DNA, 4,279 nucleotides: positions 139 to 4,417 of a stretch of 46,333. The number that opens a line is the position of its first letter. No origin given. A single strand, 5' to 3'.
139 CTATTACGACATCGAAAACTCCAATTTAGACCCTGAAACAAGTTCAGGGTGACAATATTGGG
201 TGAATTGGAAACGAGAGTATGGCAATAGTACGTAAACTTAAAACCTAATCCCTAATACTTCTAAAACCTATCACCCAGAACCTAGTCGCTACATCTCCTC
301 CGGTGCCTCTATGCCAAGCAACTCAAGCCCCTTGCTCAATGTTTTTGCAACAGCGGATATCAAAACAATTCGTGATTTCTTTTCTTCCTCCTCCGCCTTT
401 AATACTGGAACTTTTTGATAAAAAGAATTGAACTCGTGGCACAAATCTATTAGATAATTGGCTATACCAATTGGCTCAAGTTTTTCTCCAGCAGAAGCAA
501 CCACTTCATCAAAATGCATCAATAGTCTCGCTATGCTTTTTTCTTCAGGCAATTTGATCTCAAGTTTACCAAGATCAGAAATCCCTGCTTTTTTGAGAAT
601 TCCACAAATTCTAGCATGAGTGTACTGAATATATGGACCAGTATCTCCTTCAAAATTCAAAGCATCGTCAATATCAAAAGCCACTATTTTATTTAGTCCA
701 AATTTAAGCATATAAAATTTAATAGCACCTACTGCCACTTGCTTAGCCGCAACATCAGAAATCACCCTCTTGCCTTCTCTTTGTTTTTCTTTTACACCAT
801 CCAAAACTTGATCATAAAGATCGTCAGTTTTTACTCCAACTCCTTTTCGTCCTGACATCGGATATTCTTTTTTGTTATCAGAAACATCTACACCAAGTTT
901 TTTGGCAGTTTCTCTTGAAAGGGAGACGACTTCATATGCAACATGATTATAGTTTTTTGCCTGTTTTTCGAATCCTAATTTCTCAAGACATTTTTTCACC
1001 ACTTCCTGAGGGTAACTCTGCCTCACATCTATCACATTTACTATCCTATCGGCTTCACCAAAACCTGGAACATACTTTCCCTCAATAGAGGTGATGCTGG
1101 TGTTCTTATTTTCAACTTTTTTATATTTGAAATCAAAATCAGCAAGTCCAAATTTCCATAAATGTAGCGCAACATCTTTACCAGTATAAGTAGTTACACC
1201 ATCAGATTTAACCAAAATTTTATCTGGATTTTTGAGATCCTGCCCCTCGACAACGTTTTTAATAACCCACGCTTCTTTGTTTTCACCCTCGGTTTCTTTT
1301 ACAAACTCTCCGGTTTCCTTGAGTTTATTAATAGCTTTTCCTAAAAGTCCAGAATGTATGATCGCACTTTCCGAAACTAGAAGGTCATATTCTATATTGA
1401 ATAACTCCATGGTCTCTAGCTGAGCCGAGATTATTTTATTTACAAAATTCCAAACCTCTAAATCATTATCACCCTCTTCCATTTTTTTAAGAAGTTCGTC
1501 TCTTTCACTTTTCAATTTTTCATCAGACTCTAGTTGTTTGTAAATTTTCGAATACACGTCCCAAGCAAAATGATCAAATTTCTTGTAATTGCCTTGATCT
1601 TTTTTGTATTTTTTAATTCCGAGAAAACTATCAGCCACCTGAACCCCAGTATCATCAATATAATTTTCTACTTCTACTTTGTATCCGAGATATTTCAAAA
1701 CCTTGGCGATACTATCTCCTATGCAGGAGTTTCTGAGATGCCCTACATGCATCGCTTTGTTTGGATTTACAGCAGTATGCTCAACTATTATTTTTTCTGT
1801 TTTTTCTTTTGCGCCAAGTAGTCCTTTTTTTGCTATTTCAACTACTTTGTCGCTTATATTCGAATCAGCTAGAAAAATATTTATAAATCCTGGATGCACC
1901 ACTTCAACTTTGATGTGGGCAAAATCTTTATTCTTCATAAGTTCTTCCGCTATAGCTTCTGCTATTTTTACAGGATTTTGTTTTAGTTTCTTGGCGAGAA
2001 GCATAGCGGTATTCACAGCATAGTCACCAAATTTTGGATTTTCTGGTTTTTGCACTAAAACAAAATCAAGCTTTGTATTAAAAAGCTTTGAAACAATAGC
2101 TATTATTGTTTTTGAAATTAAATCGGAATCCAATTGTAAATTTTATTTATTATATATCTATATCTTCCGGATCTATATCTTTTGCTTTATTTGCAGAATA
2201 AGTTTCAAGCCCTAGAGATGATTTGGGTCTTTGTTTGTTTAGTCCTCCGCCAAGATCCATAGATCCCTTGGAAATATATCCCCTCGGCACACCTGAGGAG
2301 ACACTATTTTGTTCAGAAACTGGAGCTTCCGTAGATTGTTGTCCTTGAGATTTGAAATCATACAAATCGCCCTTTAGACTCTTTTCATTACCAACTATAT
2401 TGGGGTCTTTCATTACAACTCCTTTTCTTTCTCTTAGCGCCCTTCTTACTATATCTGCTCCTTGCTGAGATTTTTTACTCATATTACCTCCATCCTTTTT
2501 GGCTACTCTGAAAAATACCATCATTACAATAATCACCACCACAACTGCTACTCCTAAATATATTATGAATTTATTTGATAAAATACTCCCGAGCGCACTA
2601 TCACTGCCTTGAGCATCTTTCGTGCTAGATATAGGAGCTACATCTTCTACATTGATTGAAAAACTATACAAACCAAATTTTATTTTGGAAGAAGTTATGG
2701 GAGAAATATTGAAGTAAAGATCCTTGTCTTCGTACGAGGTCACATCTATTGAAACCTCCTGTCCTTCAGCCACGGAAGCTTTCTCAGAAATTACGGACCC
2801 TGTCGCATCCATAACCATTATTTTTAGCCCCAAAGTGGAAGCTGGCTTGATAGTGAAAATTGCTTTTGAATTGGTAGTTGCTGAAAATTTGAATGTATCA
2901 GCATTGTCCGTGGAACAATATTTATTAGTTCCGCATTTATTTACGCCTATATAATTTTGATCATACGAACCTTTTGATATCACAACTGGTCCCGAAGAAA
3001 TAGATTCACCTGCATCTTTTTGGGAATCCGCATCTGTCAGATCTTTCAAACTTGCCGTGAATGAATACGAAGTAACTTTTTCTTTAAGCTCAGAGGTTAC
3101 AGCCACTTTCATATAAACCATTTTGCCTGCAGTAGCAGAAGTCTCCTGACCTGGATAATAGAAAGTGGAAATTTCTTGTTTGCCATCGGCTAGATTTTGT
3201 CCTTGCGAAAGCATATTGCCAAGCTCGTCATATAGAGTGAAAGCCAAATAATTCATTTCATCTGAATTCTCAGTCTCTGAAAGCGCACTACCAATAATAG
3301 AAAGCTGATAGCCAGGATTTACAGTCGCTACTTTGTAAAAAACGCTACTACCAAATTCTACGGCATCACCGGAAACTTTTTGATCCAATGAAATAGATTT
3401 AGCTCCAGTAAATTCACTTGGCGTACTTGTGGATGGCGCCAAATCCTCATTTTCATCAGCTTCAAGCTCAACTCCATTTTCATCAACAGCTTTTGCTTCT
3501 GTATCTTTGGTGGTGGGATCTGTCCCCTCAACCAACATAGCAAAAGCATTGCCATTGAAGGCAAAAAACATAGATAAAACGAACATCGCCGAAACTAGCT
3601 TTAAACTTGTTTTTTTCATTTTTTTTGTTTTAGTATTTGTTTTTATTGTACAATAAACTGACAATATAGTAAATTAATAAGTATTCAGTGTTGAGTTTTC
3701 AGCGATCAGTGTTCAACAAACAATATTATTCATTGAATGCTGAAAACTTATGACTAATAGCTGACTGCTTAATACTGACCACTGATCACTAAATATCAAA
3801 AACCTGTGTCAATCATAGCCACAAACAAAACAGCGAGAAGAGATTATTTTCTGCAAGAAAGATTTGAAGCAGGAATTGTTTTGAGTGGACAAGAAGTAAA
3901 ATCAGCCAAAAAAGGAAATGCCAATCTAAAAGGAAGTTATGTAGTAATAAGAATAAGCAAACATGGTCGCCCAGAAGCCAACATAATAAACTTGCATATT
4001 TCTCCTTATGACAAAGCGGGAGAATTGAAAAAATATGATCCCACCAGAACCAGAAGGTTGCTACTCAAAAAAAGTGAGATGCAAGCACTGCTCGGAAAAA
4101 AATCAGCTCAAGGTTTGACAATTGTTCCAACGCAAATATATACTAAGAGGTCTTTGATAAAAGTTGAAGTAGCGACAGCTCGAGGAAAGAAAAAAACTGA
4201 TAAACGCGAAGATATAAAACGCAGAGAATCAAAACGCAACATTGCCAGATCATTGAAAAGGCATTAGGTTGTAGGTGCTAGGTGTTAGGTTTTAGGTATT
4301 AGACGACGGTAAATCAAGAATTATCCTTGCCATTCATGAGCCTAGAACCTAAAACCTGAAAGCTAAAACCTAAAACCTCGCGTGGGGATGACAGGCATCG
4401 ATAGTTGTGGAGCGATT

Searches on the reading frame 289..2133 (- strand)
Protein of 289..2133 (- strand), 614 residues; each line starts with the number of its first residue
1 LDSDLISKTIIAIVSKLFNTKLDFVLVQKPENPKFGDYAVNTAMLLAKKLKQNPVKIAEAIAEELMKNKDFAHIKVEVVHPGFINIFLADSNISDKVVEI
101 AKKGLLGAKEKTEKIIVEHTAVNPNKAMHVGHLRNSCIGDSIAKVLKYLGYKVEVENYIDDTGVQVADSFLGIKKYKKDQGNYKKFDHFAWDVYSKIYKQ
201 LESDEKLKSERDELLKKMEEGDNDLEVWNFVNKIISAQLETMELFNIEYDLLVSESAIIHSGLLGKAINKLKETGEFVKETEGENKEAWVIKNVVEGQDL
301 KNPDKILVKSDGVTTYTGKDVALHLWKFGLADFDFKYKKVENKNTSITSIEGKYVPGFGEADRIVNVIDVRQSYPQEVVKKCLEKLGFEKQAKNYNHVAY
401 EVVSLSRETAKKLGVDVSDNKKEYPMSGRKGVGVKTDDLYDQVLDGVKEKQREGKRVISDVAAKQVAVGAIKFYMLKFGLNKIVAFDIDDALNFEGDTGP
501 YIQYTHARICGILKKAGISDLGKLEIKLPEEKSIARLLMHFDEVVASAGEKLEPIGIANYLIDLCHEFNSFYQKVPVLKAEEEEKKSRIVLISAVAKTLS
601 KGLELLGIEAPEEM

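Call 37: search_protein_families(library=pfam, proteins=[window:289-2133:-], max_evalue=0.001)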
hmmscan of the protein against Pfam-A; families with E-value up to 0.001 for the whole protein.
window:289-2133:- (614 aa): 3 families
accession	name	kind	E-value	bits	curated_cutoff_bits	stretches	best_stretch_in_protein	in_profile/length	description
PF05746.21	DALR_1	-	6e-34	117.1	22.3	1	502-614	1-117/117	DALR anticodon binding domain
PF00750.26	tRNA-synt_1d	-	2.1e-29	103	23.3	1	103-323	9-221/349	tRNA synthetases class I (R), catalytic domain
PF03485.21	Arg_tRNA_synt_N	-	2.9e-23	82.7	21.5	1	6-88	3-85/85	Arginyl tRNA synthetase N terminal domain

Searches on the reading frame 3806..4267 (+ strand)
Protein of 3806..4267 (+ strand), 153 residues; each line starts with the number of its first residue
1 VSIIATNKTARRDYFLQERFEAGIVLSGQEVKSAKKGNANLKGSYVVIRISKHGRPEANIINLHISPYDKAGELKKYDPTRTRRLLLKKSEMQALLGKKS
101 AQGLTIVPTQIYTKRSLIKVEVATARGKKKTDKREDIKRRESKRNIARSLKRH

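Call 37: search_protein_families(library=pfam, proteins=[window:3806-4267:+], max_evalue=0.001)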
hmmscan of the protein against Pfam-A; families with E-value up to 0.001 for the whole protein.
window:3806-4267:+ (153 aa): 1 family
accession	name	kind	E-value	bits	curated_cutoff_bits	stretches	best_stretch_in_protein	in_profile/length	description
PF01668.23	SmpB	-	4.8e-48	163.2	27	1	4-151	1-142/143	SmpB protein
